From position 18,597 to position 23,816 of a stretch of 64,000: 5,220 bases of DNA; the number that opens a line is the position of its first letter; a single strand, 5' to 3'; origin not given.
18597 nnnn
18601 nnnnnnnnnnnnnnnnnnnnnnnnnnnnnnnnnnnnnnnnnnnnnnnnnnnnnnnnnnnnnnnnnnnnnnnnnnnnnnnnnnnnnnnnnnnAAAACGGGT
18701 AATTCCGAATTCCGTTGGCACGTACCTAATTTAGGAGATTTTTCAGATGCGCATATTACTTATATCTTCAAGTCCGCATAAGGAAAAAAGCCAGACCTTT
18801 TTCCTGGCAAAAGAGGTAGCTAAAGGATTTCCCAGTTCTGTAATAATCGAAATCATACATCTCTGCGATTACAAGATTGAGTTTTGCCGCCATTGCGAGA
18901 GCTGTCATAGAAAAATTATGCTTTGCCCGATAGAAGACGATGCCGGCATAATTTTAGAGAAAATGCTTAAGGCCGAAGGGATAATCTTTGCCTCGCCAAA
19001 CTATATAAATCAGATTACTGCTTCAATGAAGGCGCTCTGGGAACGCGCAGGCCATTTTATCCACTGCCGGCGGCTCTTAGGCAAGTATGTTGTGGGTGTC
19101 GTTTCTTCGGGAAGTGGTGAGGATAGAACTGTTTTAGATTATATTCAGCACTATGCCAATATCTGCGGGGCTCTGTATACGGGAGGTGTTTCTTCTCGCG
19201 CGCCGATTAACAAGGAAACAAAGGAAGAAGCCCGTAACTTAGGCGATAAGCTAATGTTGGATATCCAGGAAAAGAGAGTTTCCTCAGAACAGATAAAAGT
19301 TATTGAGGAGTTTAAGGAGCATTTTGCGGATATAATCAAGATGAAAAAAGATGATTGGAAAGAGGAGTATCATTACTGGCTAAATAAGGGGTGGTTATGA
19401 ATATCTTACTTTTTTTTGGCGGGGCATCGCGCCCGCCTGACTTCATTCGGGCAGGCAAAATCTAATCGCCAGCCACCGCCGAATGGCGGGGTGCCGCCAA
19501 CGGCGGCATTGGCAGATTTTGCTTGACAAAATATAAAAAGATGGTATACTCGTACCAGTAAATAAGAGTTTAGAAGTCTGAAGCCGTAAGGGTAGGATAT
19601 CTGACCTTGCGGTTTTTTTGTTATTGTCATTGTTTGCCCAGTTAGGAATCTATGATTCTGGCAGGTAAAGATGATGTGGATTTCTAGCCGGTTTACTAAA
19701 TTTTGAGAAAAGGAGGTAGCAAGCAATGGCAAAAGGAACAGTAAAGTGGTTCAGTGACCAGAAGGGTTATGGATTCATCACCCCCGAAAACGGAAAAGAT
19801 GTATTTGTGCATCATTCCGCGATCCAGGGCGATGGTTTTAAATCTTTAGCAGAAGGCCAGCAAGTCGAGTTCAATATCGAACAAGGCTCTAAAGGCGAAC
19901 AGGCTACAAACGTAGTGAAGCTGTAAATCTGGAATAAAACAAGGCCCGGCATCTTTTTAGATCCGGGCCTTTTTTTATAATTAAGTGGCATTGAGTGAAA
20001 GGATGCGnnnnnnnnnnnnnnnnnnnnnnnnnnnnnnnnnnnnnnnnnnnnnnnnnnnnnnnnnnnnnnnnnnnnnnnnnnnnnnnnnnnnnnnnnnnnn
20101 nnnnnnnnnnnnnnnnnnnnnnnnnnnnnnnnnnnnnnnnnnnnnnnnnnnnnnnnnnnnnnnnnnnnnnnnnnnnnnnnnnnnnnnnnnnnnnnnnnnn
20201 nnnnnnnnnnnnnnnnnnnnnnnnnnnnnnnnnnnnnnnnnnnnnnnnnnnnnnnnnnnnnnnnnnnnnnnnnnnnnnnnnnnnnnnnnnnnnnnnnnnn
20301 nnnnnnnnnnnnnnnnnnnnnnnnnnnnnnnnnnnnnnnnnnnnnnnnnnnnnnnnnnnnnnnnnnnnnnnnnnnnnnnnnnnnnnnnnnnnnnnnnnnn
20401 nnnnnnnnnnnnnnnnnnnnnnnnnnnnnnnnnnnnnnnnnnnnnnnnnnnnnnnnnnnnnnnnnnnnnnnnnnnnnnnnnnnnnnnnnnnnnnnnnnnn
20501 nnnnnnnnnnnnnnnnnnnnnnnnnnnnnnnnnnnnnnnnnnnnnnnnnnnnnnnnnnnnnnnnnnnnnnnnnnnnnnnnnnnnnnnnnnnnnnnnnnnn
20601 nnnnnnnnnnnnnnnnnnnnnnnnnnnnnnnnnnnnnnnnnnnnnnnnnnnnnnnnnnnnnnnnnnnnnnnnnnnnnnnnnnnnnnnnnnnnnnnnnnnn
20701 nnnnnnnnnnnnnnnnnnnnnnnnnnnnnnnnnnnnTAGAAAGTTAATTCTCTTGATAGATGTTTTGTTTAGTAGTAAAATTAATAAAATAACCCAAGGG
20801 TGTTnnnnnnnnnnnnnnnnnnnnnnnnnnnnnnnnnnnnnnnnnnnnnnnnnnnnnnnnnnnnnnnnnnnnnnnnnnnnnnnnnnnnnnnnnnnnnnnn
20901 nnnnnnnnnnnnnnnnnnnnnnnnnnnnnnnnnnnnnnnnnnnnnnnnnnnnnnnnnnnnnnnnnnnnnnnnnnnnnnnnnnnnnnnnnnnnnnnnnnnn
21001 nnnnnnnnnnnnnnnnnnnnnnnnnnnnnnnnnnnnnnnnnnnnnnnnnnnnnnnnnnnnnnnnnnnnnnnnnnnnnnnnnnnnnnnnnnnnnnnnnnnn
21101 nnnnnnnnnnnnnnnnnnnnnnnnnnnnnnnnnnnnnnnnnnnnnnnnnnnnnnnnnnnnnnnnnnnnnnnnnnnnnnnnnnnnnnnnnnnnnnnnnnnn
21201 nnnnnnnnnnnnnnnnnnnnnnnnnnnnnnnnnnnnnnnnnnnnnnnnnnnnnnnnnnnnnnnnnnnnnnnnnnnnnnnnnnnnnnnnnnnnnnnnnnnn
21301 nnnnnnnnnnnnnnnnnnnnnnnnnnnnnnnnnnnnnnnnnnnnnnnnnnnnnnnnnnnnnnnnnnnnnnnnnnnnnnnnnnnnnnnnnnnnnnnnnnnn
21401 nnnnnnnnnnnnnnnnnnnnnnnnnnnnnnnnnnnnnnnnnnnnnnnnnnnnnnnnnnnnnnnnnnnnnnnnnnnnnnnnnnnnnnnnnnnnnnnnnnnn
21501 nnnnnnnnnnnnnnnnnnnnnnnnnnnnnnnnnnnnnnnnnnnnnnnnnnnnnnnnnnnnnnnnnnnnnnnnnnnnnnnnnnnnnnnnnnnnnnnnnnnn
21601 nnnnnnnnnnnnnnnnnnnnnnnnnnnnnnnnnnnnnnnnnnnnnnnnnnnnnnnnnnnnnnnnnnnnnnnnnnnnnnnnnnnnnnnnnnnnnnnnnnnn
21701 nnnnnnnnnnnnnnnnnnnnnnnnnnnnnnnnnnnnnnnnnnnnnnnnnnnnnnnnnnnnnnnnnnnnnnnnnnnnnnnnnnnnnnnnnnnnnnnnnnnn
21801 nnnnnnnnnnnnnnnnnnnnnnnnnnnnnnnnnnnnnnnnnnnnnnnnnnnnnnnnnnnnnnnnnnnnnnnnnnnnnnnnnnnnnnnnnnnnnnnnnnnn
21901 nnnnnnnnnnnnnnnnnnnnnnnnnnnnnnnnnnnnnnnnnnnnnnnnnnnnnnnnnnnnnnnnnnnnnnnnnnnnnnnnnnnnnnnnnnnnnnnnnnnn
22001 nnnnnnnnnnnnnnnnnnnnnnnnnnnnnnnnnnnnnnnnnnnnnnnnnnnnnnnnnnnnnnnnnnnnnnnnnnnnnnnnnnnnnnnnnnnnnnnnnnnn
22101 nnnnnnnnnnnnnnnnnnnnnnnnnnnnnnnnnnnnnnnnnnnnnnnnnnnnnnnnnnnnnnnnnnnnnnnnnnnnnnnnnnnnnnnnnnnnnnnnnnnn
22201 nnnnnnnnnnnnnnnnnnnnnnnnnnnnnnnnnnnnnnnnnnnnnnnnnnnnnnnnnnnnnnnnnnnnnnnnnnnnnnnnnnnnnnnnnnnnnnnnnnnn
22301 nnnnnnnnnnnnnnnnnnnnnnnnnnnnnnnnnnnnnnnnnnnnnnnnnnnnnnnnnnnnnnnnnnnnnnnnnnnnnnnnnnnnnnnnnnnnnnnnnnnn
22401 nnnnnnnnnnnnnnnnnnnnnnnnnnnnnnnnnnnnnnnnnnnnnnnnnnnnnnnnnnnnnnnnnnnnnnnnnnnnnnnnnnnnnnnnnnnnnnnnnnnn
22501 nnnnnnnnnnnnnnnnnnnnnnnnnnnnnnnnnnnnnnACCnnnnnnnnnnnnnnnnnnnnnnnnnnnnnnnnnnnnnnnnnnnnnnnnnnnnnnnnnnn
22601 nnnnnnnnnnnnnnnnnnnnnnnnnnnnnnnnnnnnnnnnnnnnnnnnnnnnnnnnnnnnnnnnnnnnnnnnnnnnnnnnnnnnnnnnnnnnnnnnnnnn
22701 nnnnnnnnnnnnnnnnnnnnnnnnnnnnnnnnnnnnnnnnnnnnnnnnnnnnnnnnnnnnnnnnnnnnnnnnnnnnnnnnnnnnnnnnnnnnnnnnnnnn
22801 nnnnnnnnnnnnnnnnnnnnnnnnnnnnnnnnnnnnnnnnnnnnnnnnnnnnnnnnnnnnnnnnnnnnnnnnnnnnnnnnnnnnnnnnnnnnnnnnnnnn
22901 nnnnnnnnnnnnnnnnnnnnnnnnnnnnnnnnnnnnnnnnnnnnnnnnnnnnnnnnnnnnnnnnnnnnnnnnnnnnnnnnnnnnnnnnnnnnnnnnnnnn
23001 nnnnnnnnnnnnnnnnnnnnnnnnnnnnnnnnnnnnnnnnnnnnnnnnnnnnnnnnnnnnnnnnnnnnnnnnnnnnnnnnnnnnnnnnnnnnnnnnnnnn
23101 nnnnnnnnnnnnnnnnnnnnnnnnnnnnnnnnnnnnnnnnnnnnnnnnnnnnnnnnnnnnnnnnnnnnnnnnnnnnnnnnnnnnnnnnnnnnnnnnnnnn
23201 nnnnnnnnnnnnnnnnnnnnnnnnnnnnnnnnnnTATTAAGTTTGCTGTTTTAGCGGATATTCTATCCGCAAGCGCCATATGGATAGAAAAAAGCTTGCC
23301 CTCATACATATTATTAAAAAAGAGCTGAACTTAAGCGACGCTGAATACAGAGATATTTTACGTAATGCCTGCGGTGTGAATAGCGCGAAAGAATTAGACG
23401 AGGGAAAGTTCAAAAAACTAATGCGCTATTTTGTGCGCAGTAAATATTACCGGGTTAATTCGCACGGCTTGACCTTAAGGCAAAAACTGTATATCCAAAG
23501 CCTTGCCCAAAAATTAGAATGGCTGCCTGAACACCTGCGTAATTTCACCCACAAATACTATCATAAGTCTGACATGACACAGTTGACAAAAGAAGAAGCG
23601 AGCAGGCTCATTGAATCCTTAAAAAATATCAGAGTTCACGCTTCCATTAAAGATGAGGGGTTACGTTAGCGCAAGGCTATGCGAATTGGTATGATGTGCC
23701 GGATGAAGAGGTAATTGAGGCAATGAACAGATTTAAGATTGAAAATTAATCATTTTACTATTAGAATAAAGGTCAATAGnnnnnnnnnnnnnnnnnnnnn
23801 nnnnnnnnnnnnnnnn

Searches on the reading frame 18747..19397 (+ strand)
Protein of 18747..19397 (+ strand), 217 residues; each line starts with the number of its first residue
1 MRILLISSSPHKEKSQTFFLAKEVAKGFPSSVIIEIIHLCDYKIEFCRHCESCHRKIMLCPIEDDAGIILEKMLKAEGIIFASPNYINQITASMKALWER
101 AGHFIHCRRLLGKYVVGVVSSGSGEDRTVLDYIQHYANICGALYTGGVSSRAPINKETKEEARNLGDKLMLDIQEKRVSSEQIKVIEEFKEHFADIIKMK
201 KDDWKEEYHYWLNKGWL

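Call 53: search_protein_families(library=pfam, proteins=[window:18747-19397:+], max_evalue=0.000001)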
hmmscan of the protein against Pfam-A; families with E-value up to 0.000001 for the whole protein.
window:18747-19397:+ (217 aa): 2 families
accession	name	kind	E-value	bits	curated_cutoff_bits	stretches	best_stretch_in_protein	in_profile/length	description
PF03358.20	FMN_red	-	1.3e-19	70.7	24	1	1-147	1-142/152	NADPH-dependent FMN reductase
PF02525.22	Flavodoxin_2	-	7.1e-09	36.1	27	1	1-145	1-170/198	Flavodoxin-like fold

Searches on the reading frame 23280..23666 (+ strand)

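Call 53: search_protein_families(library=pfam, proteins=[window:23280-23666:+], max_evalue=0.000001)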
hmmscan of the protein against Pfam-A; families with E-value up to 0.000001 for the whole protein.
window:23280-23666:+ (129 aa): 1 family
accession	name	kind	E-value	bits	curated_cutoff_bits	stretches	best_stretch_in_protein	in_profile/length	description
PF06252.17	GemA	-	2.3e-12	48.3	27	1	18-117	1-116/119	Bacteriophage Mu, GemA protein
